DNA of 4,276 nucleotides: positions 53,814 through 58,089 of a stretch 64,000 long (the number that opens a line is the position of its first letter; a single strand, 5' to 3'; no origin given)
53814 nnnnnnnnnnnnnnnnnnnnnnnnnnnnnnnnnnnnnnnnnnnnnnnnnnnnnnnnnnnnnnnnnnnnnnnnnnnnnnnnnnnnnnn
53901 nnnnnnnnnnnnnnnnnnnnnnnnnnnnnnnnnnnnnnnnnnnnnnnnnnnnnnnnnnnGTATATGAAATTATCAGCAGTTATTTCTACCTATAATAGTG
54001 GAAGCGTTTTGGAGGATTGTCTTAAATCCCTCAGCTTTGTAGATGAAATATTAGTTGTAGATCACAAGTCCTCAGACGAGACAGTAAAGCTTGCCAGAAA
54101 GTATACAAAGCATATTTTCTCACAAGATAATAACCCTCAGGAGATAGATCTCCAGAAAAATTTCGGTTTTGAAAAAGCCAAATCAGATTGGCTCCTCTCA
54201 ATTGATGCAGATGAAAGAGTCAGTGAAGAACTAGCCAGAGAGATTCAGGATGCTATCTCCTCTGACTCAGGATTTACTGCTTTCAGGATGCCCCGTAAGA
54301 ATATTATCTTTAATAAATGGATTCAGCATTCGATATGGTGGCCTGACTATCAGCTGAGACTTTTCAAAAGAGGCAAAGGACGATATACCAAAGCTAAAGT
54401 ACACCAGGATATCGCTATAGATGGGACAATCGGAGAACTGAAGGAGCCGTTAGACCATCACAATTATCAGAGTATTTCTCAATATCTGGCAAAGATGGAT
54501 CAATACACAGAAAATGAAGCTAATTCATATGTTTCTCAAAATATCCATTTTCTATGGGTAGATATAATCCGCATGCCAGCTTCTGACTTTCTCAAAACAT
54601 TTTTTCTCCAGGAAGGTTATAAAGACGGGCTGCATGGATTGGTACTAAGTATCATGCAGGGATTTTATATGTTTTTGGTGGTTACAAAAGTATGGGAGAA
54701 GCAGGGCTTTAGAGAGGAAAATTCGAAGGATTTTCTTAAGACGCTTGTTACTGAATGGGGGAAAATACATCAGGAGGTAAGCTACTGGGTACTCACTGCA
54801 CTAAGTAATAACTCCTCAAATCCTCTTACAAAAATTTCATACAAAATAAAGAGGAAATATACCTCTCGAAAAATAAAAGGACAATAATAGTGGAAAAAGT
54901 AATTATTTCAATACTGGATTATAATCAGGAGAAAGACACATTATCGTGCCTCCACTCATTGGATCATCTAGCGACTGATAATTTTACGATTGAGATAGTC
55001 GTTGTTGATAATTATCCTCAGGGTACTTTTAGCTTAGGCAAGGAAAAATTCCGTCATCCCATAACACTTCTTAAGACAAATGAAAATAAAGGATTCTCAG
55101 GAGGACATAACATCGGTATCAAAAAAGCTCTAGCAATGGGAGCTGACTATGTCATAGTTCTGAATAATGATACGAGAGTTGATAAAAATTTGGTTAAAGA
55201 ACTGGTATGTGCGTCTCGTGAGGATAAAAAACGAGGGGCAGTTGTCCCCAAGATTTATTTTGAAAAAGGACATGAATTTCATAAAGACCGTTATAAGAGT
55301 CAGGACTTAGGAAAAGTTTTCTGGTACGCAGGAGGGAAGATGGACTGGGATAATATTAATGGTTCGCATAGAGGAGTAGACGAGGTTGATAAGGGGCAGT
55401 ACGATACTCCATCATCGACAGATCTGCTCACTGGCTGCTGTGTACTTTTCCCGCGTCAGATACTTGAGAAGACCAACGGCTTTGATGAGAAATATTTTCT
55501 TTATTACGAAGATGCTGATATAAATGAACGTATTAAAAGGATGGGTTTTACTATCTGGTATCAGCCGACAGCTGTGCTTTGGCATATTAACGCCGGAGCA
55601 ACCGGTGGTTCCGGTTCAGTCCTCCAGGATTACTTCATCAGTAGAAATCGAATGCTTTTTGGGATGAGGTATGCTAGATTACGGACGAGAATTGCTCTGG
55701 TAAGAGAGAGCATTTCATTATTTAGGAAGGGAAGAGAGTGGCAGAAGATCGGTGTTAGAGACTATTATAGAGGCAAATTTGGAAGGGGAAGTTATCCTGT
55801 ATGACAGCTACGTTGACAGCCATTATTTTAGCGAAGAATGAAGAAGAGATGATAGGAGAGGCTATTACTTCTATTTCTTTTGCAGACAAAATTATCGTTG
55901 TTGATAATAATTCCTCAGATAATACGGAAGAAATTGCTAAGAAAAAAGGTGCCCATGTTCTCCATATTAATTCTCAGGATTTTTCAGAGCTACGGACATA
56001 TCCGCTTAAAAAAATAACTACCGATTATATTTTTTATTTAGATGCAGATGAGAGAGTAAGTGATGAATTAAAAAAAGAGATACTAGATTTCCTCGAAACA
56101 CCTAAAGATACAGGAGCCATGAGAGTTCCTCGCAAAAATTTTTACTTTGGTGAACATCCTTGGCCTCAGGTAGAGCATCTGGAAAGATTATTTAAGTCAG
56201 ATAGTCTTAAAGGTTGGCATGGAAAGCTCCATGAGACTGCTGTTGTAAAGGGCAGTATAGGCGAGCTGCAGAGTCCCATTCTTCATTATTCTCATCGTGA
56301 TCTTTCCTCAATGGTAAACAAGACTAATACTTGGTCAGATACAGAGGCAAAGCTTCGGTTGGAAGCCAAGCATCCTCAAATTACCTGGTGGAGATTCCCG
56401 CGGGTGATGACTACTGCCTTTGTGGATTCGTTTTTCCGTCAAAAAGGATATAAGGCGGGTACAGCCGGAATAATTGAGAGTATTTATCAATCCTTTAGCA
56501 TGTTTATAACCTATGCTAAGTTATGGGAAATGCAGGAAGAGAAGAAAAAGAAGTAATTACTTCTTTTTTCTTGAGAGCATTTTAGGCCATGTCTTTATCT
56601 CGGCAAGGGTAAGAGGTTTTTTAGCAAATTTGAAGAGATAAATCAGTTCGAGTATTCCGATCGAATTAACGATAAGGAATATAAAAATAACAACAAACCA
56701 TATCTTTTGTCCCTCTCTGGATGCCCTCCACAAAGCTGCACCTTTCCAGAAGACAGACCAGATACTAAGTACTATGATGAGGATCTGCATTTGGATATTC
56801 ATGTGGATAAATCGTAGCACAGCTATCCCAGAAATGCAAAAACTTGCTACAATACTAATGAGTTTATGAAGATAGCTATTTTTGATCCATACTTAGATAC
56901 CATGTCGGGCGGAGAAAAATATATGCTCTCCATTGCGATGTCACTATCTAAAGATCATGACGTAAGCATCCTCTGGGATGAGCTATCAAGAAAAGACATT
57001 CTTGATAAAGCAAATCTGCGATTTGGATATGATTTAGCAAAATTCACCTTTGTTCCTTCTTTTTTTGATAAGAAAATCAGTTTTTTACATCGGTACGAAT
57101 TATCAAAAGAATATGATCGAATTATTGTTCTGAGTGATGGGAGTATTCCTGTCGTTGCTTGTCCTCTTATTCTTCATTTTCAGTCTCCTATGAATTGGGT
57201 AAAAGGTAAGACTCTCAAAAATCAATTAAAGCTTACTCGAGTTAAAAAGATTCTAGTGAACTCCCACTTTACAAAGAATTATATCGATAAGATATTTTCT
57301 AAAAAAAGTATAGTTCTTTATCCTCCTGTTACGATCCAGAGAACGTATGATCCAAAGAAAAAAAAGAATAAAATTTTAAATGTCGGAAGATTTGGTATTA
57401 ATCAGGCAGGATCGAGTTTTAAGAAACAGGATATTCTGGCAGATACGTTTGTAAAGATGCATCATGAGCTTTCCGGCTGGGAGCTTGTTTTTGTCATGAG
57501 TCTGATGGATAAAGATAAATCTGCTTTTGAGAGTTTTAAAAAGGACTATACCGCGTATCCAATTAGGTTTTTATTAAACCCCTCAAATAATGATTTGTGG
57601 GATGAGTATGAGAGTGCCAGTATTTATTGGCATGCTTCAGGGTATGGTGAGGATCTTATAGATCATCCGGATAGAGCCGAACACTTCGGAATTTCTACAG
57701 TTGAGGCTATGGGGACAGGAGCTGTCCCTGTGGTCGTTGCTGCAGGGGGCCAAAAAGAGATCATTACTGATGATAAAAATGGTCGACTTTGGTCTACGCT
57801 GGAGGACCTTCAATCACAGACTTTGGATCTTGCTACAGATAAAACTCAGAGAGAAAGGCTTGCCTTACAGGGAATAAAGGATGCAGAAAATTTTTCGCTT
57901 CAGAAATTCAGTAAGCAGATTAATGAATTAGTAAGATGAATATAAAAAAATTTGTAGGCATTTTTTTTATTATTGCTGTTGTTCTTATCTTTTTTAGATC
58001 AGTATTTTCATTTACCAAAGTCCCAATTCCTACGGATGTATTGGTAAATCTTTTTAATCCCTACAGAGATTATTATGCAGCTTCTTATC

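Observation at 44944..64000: A 19-kb extracytoplasmic glycosylation island built from repeated GT2 (polyprenol-P-sugar synthase) -> GT-C transferase coupled pairs, with a Wzx flippase and a YfhO-like enzyme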

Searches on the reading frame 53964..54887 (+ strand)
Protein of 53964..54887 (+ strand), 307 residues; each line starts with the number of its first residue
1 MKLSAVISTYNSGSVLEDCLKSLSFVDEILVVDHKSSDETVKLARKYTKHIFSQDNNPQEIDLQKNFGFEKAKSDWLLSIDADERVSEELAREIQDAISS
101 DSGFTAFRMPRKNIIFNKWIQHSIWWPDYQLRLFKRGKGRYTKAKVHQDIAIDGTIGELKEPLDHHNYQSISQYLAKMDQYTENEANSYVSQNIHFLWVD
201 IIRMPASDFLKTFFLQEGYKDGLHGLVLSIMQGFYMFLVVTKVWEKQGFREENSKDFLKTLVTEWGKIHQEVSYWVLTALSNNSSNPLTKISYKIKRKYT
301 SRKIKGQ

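Call 3: search_protein_families(library=pfam, proteins=[window:53964-54887:+], max_evalue=0.01)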
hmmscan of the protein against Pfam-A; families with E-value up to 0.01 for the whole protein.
window:53964-54887:+ (307 aa): 3 families
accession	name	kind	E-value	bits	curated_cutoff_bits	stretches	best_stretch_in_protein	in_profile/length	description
PF00535.33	Glycos_transf_2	-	4.5e-16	59.7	23.3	1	4-136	1-139/168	Glycosyl transferase family 2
PF13704.12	Glyco_tranf_2_4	-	6.6e-05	23.8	27.5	1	26-86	19-84/98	Glycosyl transferase family 2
PF10111.15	Glyco_tranf_2_2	-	0.0038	17.2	27.3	1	17-88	17-96/276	Glycosyltransferase like family 2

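Call 5: search_protein_families(library=ncbifam, proteins=[window:53964-54887:+], max_evalue=0.01)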
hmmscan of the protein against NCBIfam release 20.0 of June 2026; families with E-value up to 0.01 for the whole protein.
window:53964-54887:+ (307 aa): 12 families
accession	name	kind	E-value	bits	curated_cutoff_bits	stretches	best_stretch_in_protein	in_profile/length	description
TIGR04283.1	glyco_like_mftF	equivalog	1.4e-12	47.7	182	1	3-124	1-125/221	TIGR04283 family arsenosugar biosynthesis glycosyltransferase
NF007482.0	PRK10073.1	equivalog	1.8e-08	33.7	423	1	2-94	7-106/334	glycosyltransferase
TIGR04195.1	S_glycosyl_SunS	equivalog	1.6e-06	27.2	350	1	6-88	62-146/421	SunS family peptide S-glycosyltransferase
NF045692.1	OglycostaseCruG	equivalog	1.3e-05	24.3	600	1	2-94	42-148/386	2'-O-glycosyltransferase CruG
NF050050.1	ProtGlycPglI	equivalog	0.00013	21.4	500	1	2-90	3-100/306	GalNAc(5)-diNAcBac-PP-undecaprenol beta-1,3-glucosyltransferase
NF038302.1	EPS_HpsE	equivalog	0.0006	18.9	300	1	2-54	2-61/307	hormogonium polysaccharide biosynthesis glycosyltransferase HpsE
TIGR04182.1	glyco_TIGR04182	equivalog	0.00066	19.1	325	1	5-94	4-93/293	S-layer glycoprotein N-glycosyltransferase AglJ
NF010496.0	PRK13915.1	equivalog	0.00078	18.6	262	1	21-62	59-99/307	glucosyl-3-phosphoglycerate synthase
TIGR03937.1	PgaC_IcaA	equivalog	0.0033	16.4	422.3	1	3-103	47-155/407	poly-beta-1,6-N-acetyl-D-glucosamine synthase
NF047683.1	TeichurnBiosyTuaG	equivalog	0.0039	16.9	400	1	3-105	8-119/252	teichuronic acid biosynthesis protein TuaG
NF041875.1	EPS_EpsD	equivalog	0.0039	16.6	370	1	3-91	1-97/325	exopolysaccharide biosynthesis glycosyltransferase EpsD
NF058614.1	PPMAGASynPpgS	equivalog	0.0077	15.7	370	0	6-64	5-65/226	polyprenyl-phospho-N-acetylgalactosaminyl synthase PpgS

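Call 39: search_solved_structures(query=window:53964-54887:+, max_evalue=0.001)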
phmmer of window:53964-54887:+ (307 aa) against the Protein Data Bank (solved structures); distinct sequences matched with E-value up to 0.001: 3.
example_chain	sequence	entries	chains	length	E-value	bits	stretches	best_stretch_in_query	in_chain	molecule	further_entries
22ao_A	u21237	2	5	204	6.9e-12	48.6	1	3-155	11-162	GmaR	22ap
5tze_C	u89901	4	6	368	0.00019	24.2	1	1-94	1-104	Glycosyl transferase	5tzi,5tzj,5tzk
5tz8_A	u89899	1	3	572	0.00039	23.2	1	1-94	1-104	Glycosyl transferase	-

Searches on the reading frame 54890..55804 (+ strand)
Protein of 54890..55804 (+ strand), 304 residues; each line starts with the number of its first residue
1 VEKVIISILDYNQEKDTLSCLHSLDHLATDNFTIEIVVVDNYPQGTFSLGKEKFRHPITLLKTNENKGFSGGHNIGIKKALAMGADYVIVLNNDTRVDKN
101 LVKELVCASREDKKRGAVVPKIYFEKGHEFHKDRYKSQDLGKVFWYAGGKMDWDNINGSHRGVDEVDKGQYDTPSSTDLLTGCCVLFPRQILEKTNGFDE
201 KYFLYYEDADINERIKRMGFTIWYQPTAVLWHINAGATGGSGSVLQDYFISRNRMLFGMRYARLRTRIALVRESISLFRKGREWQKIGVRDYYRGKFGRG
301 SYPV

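Call 4: search_protein_families(library=pfam, proteins=[window:54890-55804:+], max_evalue=0.01)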
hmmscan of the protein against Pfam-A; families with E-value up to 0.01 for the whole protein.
window:54890-55804:+ (304 aa): 3 families
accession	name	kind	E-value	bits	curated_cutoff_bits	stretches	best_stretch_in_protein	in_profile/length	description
PF00535.33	Glycos_transf_2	-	3.6e-11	43.7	23.3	1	11-150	7-132/168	Glycosyl transferase family 2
PF13641.12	Glyco_tranf_2_3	-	7.5e-07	29.8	27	1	42-234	40-213/230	Glycosyltransferase like family 2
PF02709.20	Glyco_transf_7C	-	4.4e-05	23.5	23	1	172-222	11-62/78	N-terminal domain of galactosyltransferase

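Call 6: search_protein_families(library=ncbifam, proteins=[window:54890-55804:+], max_evalue=0.01)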
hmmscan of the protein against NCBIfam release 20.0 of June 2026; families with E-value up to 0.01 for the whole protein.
window:54890-55804:+ (304 aa): 10 families
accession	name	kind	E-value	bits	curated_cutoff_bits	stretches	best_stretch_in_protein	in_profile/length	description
TIGR01556.1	rhamnosyltran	subfamily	3.9e-16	59.1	200.55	2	33-127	21-117/281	rhamnosyltransferase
TIGR03965.1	mycofact_glyco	equivalog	3.9e-10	39.2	280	1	180-232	229-280/467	mycofactocin biosynthesis glycosyltransferase MftF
NF038299.1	EPS_HpsN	equivalog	2.7e-09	36.5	425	1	6-241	5-228/317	hormogonium polysaccharide biosynthesis glycosyltransferase HpsN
NF050113.1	gal_furan_GlfT1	equivalog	3.5e-09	36.4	330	1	21-121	15-116/290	galactofuranosyltransferase GlfT1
NF041875.1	EPS_EpsD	equivalog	1.1e-08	34.9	370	1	164-233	141-207/325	exopolysaccharide biosynthesis glycosyltransferase EpsD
TIGR03937.1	PgaC_IcaA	equivalog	5.6e-08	32.1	422.3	1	2-119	45-160/407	poly-beta-1,6-N-acetyl-D-glucosamine synthase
NF038302.1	EPS_HpsE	equivalog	1.6e-05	24.1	300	0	6-123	5-125/307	hormogonium polysaccharide biosynthesis glycosyltransferase HpsE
TIGR04283.1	glyco_like_mftF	equivalog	7.2e-05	22.5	182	0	11-117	8-105/221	TIGR04283 family arsenosugar biosynthesis glycosyltransferase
TIGR03111.1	glyc2_xrt_Gpos1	hypoth_equivalog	0.00011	21.1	363.95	1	4-115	51-162/439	TIGR03111 family XrtG-associated glycosyltransferase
NF007482.0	PRK10073.1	equivalog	0.002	17.2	423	1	4-112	10-113/334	glycosyltransferase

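Call 40: search_solved_structures(query=window:54890-55804:+, max_evalue=0.001)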
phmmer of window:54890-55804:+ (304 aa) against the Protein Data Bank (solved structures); distinct sequences matched with E-value up to 0.001: 3.
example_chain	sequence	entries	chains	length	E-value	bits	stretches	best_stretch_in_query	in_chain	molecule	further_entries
9dtp_A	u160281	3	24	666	3.1e-05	26.4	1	61-259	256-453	Galactofuranosyltransferase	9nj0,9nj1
9oa3_A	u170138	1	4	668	3.1e-05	26.3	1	61-259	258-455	Galactofuranosyltransferase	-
6p61_A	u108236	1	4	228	0.00028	23.2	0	6-103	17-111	Glycosyltransferase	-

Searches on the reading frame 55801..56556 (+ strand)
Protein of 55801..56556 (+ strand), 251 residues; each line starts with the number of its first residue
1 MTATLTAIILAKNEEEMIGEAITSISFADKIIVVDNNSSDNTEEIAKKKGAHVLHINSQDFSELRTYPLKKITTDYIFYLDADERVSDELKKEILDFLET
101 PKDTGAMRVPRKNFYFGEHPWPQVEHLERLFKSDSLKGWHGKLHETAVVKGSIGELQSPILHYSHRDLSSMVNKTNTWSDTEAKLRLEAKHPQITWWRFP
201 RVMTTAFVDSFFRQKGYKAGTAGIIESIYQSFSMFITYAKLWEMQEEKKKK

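Call 4: search_protein_families(library=pfam, proteins=[window:55801-56556:+], max_evalue=0.01)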
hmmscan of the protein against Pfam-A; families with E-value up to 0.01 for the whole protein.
window:55801-56556:+ (251 aa): 3 families
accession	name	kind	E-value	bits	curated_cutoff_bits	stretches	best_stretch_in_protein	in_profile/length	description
PF00535.33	Glycos_transf_2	-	1.3e-17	64.6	23.3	1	7-129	2-135/168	Glycosyl transferase family 2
PF13704.12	Glyco_tranf_2_4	-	2.7e-05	25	27.5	1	13-84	2-82/98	Glycosyl transferase family 2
PF09258.16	Glyco_transf_64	-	0.0012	18.6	21.3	1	6-87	2-89/245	Glycosyl transferase family 64 domain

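Call 6: search_protein_families(library=ncbifam, proteins=[window:55801-56556:+], max_evalue=0.01)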
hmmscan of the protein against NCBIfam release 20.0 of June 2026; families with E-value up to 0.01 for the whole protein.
window:55801-56556:+ (251 aa): 12 families
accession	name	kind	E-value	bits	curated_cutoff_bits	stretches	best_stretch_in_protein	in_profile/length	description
TIGR04182.1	glyco_TIGR04182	equivalog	2.1e-09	37.2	325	1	6-98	3-97/293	S-layer glycoprotein N-glycosyltransferase AglJ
NF010496.0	PRK13915.1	equivalog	1.9e-07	30.5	262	1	4-57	32-92/307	glucosyl-3-phosphoglycerate synthase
TIGR04195.1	S_glycosyl_SunS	equivalog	1.9e-07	30.3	350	1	2-91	56-149/421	SunS family peptide S-glycosyltransferase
TIGR04283.1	glyco_like_mftF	equivalog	5.6e-07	29.4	182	1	6-104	2-104/221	TIGR04283 family arsenosugar biosynthesis glycosyltransferase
NF041391.1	DPhHxTase_Halo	equivalog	4.3e-05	22.6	375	1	12-100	4-95/213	dolichyl-phosphate hexose transferase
NF007482.0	PRK10073.1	equivalog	0.0001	21.5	423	1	12-98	15-110/334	glycosyltransferase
TIGR03469.1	HpnB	hypoth_equivalog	0.00012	21.3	379.25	1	5-51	46-97/386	hopene-associated glycosyltransferase HpnB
NF058614.1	PPMAGASynPpgS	equivalog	0.00013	21.5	370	1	8-55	5-53/226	polyprenyl-phospho-N-acetylgalactosaminyl synthase PpgS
NF038302.1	EPS_HpsE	equivalog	0.00057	19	300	1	26-107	31-120/307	hormogonium polysaccharide biosynthesis glycosyltransferase HpsE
NF041865.1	EpsU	equivalog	0.0024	16.9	700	1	6-60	42-102/394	exopolysaccharide biosynthesis GT2 family glycosyltransferase EpsU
NF047683.1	TeichurnBiosyTuaG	equivalog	0.0065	16.1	400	1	6-99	9-112/252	teichuronic acid biosynthesis protein TuaG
TIGR01556.1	rhamnosyltran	subfamily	0.007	15.6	200.55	1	16-100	8-100/281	rhamnosyltransferase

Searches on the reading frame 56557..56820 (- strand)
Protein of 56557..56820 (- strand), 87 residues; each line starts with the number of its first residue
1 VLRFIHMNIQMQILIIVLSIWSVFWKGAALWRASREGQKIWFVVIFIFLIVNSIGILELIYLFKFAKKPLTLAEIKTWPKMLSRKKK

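Call 21: search_protein_families(library=pfam, proteins=[window:56557-56820:-], max_evalue=0.001)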
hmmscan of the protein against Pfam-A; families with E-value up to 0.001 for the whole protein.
window:56557-56820:- (87 aa): 1 family
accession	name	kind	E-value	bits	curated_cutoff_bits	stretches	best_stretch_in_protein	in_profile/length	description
PF18893.5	DUF5652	-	3.6e-20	71.9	23.4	1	9-69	10-67/71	Family of unknown function (DUF5652)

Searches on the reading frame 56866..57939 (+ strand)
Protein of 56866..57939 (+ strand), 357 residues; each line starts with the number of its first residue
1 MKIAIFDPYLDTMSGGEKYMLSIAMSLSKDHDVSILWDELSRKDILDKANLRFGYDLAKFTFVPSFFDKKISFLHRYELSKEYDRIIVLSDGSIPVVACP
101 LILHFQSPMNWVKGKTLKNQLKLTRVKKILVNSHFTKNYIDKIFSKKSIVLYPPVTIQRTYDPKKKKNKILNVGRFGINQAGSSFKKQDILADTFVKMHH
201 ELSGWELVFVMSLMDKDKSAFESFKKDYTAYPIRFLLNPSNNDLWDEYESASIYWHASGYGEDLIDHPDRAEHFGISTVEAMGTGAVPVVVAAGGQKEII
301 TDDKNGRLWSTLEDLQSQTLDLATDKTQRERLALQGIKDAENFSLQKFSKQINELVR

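Call 4: search_protein_families(library=pfam, proteins=[window:56866-57939:+], max_evalue=0.01)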
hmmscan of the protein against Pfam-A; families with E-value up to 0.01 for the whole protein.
window:56866-57939:+ (357 aa): 3 families
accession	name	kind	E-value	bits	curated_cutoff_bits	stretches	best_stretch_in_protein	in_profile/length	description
PF00534.26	Glycos_transf_1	-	2.5e-12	47.1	26.4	1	162-335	10-168/172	Glycosyl transferases group 1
PF13692.12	Glyco_trans_1_4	-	1.2e-06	29.3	27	1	168-324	2-141/142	Glycosyl transferases group 1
PF15924.11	ALG11_N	-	0.0046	17.4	29.8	0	3-62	4-70/209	ALG11 mannosyltransferase N-terminus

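Call 6: search_protein_families(library=ncbifam, proteins=[window:56866-57939:+], max_evalue=0.01)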
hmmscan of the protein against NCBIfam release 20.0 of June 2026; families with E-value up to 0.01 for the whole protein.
window:56866-57939:+ (357 aa): 13 families
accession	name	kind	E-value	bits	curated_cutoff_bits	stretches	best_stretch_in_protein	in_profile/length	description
TIGR03999.1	thiol_BshA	equivalog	1.2e-07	31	273.7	1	263-353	274-367/375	N-acetyl-alpha-D-glucosaminyl L-malate synthase BshA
NF041876.1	EPS_EpsE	equivalog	7.2e-06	25.5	400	1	269-340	303-376/389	exopolysaccharide biosynthesis GT4 family glycosyltransferase EpsE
NF012028.0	PRK15484.1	subfamily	1.2e-05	24.6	618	1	125-349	139-363/380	lipopolysaccharide N-acetylglucosaminyltransferase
NF038229.1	Glyco4_Geo_Pelo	equivalog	5.6e-05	22.3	400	1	277-355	253-332/338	GPMC system family 4 glycosyltransferase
TIGR03449.1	mycothiol_MshA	equivalog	6.5e-05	22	462.5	1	263-354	305-398/406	D-inositol-3-phosphate glycosyltransferase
TIGR02472.1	sucr_P_syn_N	equivalog_domain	0.00025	20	576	1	268-341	347-422/439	sucrose-phosphate synthase, putative, glycosyltransferase domain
TIGR02095.1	glgA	subfamily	0.00025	19.8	328.45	1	261-306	368-413/477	glycogen/starch synthase, ADP-glucose type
NF050056.1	ProtGlycPglH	equivalog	0.00033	19.8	600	1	14-187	13-199/354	GalNAc-alpha-(1->4)-GalNAc-alpha-(1->3)-diNAcBac-PP-undecaprenol alpha-1,4-N-acetyl-D-galactosaminyltransferase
NF010698.0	PRK14098.1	equivalog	0.00058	18.6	754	1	250-305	370-425/489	starch synthase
NF001899.0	PRK00654.1-2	equivalog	0.0013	17.2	459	1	260-306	364-410/478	glycogen synthase GlgA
TIGR01193.1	bacteriocin_ABC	subfamily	0.0041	15.7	523.85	1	12-94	611-686/708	peptide cleavage/export ABC transporter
NF053787.1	GlcN_PG_synth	equivalog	0.0063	15.4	480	0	263-311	263-310/361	N-acetylglucosaminyl phosphatidylglycerol synthase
TIGR02470.1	sucr_synth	equivalog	0.0086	14.2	810.4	0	268-306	650-688/784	sucrose synthase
